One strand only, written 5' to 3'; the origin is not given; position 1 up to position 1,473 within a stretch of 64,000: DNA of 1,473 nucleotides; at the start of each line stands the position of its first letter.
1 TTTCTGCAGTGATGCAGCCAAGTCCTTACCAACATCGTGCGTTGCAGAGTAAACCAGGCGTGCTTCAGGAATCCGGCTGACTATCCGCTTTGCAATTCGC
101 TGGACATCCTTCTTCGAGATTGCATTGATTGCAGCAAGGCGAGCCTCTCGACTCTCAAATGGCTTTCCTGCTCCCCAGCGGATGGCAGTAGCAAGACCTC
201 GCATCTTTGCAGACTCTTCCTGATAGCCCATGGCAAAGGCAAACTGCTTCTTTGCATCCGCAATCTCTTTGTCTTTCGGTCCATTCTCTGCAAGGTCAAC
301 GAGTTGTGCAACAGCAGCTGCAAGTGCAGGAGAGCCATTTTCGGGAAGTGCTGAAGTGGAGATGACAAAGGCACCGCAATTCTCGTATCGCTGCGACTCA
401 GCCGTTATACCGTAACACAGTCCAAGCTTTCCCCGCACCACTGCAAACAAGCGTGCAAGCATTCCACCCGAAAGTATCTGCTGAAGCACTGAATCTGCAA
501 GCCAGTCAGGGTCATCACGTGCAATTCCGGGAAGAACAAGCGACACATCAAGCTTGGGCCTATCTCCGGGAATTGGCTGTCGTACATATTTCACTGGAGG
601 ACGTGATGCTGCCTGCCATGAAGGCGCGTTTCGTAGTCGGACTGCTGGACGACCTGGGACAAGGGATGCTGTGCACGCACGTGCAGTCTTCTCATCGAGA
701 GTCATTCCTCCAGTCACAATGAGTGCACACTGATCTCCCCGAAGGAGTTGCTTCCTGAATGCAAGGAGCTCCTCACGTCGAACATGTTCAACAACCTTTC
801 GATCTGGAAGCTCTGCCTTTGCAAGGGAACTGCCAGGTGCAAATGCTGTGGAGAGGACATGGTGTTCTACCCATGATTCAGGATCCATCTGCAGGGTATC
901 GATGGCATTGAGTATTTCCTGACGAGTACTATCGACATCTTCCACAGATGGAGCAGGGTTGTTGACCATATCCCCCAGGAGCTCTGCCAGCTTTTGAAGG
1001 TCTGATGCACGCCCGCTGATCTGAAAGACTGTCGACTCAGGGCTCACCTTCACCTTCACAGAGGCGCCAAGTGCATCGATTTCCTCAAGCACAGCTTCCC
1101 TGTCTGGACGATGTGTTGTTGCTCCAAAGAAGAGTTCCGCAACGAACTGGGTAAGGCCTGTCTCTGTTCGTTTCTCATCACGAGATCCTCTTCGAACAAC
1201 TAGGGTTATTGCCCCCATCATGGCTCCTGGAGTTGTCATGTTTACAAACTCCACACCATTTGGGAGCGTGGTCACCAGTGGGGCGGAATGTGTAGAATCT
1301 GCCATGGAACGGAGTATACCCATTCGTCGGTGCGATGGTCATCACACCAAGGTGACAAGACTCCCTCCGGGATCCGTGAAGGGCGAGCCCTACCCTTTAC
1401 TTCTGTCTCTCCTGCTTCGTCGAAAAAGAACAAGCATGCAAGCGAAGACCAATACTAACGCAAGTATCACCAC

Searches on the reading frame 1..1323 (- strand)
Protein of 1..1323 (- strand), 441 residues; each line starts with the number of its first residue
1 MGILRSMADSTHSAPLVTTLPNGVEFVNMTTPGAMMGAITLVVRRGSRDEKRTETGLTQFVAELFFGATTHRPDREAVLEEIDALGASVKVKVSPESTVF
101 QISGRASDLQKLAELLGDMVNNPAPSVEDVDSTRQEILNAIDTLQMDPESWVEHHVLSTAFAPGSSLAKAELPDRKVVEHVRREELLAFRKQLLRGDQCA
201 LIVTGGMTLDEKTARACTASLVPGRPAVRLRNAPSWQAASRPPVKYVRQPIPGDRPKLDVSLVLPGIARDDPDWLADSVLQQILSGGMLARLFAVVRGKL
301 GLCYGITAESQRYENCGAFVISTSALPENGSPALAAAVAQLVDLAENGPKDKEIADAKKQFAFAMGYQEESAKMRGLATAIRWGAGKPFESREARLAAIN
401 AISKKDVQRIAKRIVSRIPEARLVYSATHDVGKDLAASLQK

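Call 22: search_protein_families(library=pfam, proteins=[window:1-1323:-], max_evalue=0.001)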
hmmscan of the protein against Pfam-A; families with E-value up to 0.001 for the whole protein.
window:1-1323:- (441 aa): 2 families
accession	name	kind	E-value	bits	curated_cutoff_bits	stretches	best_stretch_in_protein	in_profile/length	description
PF05193.26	Peptidase_M16_C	-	3.7e-25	89.3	23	1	181-360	2-180/181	Peptidase M16 inactive domain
PF00675.25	Peptidase_M16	-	3e-20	73.1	22.3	1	34-162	10-137/149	Insulinase (Peptidase family M16)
